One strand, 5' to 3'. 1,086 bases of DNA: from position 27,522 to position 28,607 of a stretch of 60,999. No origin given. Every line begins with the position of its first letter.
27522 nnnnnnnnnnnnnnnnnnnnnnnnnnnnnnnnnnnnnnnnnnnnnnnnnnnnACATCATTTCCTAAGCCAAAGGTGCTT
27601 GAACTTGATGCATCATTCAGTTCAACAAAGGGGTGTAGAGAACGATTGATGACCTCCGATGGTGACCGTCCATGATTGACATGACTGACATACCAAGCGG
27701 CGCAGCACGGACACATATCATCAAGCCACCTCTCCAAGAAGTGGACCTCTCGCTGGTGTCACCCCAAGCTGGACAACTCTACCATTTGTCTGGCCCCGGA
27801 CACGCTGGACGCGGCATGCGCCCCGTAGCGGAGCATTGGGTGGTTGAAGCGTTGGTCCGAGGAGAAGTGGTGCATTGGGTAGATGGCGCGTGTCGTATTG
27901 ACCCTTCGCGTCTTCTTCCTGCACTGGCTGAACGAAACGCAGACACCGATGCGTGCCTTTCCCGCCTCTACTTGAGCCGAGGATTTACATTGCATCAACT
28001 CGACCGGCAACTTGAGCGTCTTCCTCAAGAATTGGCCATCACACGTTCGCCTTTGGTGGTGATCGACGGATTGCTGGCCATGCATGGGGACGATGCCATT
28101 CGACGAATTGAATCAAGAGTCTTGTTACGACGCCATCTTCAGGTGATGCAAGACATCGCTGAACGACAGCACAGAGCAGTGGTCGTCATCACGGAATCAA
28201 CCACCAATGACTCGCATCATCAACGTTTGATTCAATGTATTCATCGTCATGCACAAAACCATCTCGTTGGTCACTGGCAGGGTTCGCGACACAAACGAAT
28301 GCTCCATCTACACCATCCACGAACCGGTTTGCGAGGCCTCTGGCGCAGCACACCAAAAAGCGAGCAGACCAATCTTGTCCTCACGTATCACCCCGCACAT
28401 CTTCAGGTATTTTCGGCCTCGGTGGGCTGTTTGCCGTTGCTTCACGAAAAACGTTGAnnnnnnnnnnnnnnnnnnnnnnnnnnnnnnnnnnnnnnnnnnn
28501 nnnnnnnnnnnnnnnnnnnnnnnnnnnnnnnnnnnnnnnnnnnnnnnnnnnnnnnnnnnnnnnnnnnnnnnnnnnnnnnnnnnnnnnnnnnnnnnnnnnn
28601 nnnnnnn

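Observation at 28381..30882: Family-B polymerase with all three exonuclease motifs and parts of motifs B/C degenerate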

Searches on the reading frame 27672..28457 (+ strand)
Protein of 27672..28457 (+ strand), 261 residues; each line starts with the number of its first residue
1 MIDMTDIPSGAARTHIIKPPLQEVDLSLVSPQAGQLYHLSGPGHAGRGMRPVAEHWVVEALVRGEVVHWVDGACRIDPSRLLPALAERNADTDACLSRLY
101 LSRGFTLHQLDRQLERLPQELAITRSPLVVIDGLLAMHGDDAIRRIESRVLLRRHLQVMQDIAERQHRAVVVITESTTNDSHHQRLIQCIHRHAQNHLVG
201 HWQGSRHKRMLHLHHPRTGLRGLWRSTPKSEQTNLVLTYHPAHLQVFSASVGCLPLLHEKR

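Call 3: search_protein_families(library=pfam, proteins=[window:27672-28457:+], max_evalue=0.01)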
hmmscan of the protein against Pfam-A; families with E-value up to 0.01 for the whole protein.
window:27672-28457:+ (261 aa): 1 family
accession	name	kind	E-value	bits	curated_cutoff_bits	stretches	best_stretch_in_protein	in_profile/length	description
PF08423.17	Rad51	-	1.7e-05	24.6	22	1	67-181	63-179/244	Rad51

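Call 20: search_protein_families(library=ncbifam, proteins=[window:27672-28457:+], max_evalue=0.1)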
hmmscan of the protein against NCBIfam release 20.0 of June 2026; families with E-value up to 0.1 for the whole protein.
window:27672-28457:+ (261 aa): 3 families
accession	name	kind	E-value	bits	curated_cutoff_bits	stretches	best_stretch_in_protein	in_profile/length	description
TIGR02237.1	recomb_radB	equivalog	1.2e-05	25.3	172.4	1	43-202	19-169/210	DNA repair and recombination protein RadB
TIGR02239.1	recomb_RAD51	equivalog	0.0006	19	478.05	1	69-177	135-246/316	DNA repair protein RAD51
TIGR02238.1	recomb_DMC1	equivalog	0.00065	18.9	447.7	1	67-201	133-271/314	meiotic recombinase Dmc1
